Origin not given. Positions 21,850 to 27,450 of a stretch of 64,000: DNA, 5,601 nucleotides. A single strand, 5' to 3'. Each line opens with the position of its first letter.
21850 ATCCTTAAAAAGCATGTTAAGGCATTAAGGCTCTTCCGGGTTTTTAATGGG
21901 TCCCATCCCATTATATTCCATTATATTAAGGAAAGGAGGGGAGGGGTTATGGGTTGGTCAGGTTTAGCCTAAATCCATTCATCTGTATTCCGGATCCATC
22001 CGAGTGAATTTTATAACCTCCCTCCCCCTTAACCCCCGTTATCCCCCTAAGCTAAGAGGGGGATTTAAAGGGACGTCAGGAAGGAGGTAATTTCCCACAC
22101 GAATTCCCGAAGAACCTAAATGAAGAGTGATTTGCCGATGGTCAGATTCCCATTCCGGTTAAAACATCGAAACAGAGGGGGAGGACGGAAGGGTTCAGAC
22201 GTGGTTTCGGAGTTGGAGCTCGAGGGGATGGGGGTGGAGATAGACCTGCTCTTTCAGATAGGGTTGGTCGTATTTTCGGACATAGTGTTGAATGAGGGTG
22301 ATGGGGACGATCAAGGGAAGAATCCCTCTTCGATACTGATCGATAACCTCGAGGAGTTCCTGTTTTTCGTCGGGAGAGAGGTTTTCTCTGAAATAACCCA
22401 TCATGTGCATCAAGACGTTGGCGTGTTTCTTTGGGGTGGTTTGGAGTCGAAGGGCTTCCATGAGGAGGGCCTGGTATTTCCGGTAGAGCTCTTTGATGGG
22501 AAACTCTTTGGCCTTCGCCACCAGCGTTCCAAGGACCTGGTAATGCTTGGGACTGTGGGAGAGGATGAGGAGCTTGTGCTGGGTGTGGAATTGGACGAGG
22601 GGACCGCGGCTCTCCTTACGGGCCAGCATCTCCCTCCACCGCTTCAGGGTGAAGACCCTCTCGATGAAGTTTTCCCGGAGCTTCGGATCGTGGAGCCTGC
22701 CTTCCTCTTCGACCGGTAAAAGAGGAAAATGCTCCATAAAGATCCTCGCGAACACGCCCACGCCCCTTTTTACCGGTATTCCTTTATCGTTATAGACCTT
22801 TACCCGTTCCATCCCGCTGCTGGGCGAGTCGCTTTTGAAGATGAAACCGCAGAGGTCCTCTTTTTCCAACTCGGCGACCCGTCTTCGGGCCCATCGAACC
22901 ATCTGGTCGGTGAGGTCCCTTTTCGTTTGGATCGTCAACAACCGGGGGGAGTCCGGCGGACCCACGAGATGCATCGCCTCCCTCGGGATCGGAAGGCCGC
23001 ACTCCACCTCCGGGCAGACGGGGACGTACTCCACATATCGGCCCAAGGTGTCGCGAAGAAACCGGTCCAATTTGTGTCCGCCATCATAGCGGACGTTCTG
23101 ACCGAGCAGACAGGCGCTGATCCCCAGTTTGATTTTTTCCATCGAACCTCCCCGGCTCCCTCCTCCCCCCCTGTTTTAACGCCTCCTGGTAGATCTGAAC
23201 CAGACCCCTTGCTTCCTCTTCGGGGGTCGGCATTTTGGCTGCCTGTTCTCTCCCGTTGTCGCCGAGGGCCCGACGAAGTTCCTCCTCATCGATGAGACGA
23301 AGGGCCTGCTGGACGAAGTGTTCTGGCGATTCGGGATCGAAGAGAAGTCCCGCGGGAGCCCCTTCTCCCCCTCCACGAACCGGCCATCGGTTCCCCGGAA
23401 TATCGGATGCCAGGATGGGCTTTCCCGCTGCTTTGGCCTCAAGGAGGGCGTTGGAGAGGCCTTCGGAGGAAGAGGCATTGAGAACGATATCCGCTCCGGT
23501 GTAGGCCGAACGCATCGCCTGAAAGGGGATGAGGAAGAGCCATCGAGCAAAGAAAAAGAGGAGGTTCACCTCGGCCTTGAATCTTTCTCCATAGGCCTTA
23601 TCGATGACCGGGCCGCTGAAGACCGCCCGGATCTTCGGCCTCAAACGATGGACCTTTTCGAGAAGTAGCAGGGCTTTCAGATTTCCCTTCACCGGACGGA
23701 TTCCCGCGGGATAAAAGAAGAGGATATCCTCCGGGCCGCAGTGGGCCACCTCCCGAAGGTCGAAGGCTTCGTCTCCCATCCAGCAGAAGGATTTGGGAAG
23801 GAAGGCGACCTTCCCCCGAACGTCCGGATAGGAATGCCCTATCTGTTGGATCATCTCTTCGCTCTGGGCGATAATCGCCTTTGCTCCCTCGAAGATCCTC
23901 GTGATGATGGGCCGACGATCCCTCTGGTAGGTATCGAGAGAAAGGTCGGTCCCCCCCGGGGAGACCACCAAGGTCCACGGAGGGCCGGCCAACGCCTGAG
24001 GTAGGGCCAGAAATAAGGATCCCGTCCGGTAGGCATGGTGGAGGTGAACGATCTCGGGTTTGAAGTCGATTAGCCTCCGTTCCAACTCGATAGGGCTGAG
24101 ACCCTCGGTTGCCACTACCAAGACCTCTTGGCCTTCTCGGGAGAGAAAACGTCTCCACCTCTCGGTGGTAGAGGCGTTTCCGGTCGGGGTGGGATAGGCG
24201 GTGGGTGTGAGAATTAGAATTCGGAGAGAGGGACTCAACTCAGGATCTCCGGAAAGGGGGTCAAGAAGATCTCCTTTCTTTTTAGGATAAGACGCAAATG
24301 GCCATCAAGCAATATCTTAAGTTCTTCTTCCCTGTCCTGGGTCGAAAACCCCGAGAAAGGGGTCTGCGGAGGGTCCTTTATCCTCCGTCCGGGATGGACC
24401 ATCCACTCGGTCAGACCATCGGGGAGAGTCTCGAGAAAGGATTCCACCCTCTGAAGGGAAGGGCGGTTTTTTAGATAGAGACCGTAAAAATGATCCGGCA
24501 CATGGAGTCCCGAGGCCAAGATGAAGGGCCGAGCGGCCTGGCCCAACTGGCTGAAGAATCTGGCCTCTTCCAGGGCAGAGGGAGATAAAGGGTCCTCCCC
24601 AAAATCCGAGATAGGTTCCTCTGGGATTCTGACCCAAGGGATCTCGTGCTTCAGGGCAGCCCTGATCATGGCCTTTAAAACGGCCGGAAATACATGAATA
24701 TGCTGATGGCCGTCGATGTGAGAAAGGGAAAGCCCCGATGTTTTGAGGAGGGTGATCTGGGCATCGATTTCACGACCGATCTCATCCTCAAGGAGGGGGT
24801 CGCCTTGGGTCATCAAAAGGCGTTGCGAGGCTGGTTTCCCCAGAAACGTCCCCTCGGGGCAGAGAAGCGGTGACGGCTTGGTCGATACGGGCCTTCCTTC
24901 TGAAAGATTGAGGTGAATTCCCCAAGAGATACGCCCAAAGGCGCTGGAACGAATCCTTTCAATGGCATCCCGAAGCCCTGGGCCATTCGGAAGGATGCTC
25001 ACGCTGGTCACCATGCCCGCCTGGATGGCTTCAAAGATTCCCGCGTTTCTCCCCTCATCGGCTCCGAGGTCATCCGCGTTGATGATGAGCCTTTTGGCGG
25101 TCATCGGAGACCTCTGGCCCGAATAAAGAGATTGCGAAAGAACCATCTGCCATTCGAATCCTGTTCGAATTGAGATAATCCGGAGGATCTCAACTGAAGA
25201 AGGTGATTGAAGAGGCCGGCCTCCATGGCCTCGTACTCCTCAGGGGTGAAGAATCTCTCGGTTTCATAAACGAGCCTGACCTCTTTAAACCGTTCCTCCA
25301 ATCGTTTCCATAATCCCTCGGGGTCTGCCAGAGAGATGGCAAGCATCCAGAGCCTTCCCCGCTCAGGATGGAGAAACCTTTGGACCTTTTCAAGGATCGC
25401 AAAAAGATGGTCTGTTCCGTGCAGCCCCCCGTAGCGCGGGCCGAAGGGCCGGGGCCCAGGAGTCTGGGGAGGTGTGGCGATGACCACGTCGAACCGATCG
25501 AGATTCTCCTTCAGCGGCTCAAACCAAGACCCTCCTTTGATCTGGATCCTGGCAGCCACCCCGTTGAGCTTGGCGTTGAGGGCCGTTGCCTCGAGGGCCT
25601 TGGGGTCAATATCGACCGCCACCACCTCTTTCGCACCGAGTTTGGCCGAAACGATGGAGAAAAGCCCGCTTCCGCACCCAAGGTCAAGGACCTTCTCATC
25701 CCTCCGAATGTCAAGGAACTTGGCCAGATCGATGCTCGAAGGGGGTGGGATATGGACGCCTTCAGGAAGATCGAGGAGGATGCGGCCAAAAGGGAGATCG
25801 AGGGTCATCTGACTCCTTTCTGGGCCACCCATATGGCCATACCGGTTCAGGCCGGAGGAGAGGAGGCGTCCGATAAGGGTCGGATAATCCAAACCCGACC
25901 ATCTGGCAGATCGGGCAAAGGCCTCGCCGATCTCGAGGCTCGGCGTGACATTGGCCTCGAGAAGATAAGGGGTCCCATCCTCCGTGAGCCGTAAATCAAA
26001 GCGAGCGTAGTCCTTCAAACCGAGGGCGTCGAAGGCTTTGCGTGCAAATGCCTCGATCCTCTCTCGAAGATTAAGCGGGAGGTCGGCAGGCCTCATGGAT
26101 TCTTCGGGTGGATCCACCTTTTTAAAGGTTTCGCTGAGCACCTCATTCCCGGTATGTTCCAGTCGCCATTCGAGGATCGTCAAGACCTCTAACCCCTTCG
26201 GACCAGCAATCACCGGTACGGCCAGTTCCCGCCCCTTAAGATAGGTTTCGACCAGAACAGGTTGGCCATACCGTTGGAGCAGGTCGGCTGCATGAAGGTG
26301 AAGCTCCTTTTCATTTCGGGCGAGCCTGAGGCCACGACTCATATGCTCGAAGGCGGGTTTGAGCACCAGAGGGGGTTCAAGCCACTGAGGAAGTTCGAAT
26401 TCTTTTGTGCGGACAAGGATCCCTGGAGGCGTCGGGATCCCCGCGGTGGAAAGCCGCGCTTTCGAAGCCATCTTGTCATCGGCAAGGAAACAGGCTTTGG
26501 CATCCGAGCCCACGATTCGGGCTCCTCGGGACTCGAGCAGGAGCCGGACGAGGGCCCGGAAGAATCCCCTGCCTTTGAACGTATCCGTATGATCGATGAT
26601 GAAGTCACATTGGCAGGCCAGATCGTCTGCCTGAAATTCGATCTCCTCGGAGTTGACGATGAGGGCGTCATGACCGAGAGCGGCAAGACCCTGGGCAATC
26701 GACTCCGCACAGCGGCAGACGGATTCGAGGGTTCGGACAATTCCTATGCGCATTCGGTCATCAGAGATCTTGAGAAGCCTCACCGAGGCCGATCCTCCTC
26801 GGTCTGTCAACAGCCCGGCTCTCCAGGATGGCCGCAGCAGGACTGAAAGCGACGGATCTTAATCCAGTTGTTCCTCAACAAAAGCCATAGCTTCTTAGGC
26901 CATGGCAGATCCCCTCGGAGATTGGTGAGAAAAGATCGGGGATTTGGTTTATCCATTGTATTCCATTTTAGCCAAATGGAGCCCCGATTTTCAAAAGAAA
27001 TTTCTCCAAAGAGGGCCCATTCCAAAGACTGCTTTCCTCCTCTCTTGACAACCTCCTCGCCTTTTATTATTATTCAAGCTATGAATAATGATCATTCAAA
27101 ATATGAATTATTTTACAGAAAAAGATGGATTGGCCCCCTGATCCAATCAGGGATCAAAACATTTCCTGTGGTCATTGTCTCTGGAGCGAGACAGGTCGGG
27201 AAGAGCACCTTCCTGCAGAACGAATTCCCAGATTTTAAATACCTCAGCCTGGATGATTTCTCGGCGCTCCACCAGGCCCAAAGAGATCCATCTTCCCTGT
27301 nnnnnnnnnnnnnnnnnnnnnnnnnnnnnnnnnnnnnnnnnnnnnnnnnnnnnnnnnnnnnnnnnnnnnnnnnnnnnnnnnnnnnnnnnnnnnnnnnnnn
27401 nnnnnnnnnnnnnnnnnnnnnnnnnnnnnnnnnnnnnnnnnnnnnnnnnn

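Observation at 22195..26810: Minus-strand operon of an ATP-grasp::methyltransferase fusion, a YdjC-family deacetylase, a GT4 glycosyltransferase and a DUF523/DUF1722 protein: bacillithiol-like logic for an unknown glycoside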

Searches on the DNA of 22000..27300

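Call 50: search_rna_families(source=window, start=22000, end=27300, threshold=evalue, max_evalue=1)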
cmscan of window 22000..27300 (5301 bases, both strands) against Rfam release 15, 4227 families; matches with E-value up to 1: 1.
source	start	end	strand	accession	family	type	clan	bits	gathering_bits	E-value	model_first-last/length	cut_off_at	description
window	27130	27203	+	RF02147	MEG8_3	Gene; lncRNA;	-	17.2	40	0.65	1-66/66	no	Maternally expressed 8 exon 3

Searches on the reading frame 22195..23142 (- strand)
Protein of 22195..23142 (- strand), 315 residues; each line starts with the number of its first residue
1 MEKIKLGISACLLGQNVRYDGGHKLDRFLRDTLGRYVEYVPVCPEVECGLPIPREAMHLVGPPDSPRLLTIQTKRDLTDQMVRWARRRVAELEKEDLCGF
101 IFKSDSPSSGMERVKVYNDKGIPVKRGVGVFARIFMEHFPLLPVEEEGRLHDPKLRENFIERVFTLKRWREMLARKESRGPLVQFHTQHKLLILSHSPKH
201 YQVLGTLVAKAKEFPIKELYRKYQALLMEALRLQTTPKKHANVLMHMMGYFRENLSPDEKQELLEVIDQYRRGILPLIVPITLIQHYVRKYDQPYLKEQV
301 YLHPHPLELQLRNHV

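Call 3: search_protein_families(library=pfam, proteins=[window:22195-23142:-], max_evalue=0.01)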
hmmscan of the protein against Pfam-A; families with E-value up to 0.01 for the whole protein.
window:22195-23142:- (315 aa): 3 families
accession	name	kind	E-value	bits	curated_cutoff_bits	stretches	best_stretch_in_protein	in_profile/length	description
PF08349.16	DUF1722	-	9.8e-47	158.5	22.5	1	190-306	1-117/117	Protein of unknown function (DUF1722)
PF04463.17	2-thiour_desulf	-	8.2e-43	146.2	34.7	1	7-147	2-141/141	2-thiouracil desulfurase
PF03065.20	Glyco_hydro_57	-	0.0026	17.6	21.2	1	137-270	6-97/291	Glycosyl hydrolase family 57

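Call 4: search_protein_families(library=ncbifam, proteins=[window:22195-23142:-], max_evalue=0.01)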
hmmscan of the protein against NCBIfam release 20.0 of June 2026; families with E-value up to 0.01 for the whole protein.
window:22195-23142:- (315 aa): 1 family
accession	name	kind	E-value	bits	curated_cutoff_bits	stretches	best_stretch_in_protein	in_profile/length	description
NF007549.0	PRK10167.1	equivalog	8.3e-32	110.2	237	1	158-312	9-164/169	hypothetical protein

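Call 73: search_protein_families(library=padloc, proteins=[window:22195-23142:-], max_evalue=0.001)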
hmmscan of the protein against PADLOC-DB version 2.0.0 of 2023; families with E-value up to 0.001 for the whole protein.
window:22195-23142:- (315 aa): 0 families
